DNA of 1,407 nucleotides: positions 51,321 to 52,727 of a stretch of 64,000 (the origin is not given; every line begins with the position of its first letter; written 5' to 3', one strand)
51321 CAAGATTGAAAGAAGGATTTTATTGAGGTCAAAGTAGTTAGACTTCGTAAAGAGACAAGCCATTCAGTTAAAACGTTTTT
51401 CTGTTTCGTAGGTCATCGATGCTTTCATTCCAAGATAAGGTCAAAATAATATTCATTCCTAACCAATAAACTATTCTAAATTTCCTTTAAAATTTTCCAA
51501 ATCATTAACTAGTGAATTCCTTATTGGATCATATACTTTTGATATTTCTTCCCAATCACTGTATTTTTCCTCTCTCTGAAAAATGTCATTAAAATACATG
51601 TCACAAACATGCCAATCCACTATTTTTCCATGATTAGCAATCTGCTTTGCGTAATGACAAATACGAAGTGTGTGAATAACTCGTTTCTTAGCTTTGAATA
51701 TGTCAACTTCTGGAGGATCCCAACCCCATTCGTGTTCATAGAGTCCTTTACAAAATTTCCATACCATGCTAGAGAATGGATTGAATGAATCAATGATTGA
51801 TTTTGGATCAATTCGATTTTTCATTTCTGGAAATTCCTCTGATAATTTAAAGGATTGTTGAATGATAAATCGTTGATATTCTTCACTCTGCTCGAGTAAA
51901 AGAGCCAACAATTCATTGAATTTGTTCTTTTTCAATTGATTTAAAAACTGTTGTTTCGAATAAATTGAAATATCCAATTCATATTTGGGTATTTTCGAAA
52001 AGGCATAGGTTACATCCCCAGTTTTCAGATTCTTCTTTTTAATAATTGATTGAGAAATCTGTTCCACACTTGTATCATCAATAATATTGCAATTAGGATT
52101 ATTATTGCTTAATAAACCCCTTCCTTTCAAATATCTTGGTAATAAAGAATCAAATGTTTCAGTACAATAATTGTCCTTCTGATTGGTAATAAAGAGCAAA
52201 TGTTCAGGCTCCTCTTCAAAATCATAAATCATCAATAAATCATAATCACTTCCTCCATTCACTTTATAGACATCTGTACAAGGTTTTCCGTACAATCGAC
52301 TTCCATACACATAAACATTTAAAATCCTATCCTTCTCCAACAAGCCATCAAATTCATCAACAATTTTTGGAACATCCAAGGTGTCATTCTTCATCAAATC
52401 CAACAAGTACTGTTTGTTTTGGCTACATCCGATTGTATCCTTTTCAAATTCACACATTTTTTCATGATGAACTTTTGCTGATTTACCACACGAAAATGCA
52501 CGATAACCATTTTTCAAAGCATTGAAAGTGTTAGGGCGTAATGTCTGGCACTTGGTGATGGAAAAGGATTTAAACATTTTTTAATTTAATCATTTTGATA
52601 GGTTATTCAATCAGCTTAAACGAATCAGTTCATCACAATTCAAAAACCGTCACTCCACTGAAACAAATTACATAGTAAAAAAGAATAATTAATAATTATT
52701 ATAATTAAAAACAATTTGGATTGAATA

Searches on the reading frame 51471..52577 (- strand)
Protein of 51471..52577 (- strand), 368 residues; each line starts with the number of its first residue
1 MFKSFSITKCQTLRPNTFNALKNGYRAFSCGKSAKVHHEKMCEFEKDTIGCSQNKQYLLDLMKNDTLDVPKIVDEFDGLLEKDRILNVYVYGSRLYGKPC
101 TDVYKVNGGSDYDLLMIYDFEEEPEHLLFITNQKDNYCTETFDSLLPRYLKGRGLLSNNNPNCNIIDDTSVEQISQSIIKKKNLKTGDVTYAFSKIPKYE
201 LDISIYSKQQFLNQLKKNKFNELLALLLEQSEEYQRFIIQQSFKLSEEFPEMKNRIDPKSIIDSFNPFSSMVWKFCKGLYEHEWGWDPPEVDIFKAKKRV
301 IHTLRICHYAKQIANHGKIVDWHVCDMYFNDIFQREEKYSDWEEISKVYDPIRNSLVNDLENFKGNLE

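Call 41: search_protein_families(library=pfam, proteins=[window:51471-52577:-], max_evalue=0.001)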
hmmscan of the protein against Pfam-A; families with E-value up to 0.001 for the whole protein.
window:51471-52577:- (368 aa): 1 family
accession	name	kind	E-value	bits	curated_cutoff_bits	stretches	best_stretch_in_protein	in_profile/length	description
PF18765.7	Polbeta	-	0.00024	21.6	26.9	0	81-135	9-56/93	Polymerase beta, Nucleotidyltransferase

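Call 59: search_solved_structures(query=window:51471-52577:-, max_evalue=0.01)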
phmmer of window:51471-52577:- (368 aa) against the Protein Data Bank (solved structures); distinct sequences matched with E-value up to 0.01: 0.
